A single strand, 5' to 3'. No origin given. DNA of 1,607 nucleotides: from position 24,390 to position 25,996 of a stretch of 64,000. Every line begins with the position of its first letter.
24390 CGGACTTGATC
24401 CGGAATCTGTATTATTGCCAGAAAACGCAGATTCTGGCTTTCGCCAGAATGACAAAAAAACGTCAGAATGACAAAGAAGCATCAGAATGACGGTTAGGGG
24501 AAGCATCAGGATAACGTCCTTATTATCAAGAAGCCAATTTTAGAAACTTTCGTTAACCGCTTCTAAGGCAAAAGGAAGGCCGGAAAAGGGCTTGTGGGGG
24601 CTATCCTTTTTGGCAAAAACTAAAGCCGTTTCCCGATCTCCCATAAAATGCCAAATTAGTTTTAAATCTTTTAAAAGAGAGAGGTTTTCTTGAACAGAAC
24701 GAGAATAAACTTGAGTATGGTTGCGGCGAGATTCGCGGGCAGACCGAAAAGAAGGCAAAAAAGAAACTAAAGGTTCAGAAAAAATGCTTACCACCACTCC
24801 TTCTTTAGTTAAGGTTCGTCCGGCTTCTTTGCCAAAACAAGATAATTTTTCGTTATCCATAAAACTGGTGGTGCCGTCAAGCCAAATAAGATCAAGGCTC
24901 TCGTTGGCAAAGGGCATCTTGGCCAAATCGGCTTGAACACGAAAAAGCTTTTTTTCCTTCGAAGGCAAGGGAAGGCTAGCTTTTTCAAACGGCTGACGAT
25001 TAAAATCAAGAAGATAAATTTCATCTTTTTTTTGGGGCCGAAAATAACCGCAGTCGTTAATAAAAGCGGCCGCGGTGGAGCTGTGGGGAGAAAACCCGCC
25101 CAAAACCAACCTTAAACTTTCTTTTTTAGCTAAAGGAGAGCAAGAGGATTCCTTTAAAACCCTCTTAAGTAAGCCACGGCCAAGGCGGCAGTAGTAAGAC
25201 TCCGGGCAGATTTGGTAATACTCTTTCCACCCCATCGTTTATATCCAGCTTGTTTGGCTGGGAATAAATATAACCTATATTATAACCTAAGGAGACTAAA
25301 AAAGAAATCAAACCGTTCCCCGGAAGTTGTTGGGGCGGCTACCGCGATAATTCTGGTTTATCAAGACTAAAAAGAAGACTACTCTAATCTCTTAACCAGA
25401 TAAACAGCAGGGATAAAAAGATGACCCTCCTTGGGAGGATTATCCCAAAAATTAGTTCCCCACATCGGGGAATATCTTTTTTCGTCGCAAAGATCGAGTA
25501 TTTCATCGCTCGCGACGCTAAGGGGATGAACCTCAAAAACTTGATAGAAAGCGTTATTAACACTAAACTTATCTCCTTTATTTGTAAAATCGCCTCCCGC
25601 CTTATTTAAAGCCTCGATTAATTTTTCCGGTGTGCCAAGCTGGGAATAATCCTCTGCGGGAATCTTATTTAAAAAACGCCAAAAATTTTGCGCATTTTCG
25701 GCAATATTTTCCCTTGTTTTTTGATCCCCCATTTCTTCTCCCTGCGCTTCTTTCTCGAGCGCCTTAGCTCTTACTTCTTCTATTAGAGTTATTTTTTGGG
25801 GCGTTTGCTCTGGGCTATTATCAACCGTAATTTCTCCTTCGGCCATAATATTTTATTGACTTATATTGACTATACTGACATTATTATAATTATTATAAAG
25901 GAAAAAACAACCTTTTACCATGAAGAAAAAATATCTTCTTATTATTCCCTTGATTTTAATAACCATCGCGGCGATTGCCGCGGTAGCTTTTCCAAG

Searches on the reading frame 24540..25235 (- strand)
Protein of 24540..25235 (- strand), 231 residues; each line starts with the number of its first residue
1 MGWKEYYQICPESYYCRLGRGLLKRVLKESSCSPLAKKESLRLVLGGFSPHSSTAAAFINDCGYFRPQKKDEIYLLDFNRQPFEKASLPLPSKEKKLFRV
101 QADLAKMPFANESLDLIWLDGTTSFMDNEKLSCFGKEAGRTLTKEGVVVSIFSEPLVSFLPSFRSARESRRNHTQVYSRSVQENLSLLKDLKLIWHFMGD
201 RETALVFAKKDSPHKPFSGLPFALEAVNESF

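Call 6: search_protein_families(library=pfam, proteins=[window:24540-25235:-], max_evalue=1)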
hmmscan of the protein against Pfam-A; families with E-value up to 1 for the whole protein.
window:24540-25235:- (231 aa): 2 families
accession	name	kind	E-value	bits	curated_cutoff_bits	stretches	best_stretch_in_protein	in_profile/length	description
PF08241.18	Methyltransf_11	-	5.5e-05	24.2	21.2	1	71-149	19-94/95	Methyltransferase domain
PF13649.12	Methyltransf_25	-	0.00053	21.1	27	1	70-146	21-97/97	Methyltransferase domain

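Call 42: find_encoding_contigs(protein=window:24540-25235:-, flank=4000, max_places=10)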
Protein window:24540-25235:- (231 aa): 5 contigs read that carry it; 4 places shown.
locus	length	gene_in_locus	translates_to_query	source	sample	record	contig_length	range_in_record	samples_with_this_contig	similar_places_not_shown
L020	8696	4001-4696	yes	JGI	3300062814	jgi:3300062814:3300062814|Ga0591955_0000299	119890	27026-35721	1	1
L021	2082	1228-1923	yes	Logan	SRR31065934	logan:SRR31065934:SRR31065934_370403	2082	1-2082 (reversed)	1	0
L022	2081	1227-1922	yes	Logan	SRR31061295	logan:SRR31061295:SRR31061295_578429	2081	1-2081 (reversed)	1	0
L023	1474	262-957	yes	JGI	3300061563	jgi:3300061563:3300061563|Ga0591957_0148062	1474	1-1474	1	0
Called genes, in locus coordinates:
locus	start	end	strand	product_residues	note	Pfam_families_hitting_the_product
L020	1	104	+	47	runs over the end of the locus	-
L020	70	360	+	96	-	PF01541:GIY-YIG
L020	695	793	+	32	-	-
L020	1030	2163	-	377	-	PF13439:Glyco_transf_4, PF13579:Glyco_trans_4_4 (weak), PF20706:GT4-conflict, PF00534:Glycos_transf_1, PF13692:Glyco_trans_1_4, PF13524:Glyco_trans_1_2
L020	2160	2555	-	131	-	-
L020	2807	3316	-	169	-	PF02643:DUF192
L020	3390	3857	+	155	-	-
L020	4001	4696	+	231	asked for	-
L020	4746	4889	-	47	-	-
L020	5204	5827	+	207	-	-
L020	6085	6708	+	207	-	-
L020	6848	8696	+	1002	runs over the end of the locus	-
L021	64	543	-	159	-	PF02643:DUF192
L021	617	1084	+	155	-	-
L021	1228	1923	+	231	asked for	-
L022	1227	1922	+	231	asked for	-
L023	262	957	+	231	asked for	-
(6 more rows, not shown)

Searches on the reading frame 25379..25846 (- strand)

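Call 6: search_protein_families(library=pfam, proteins=[window:25379-25846:-], max_evalue=1)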
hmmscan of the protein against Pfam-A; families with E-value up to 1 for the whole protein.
window:25379-25846:- (155 aa): 1 family
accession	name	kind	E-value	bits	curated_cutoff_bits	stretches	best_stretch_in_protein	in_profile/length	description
PF18400.7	Thioredoxin_12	-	0.12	12.7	26.1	1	49-93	14-61/190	Thioredoxin-like domain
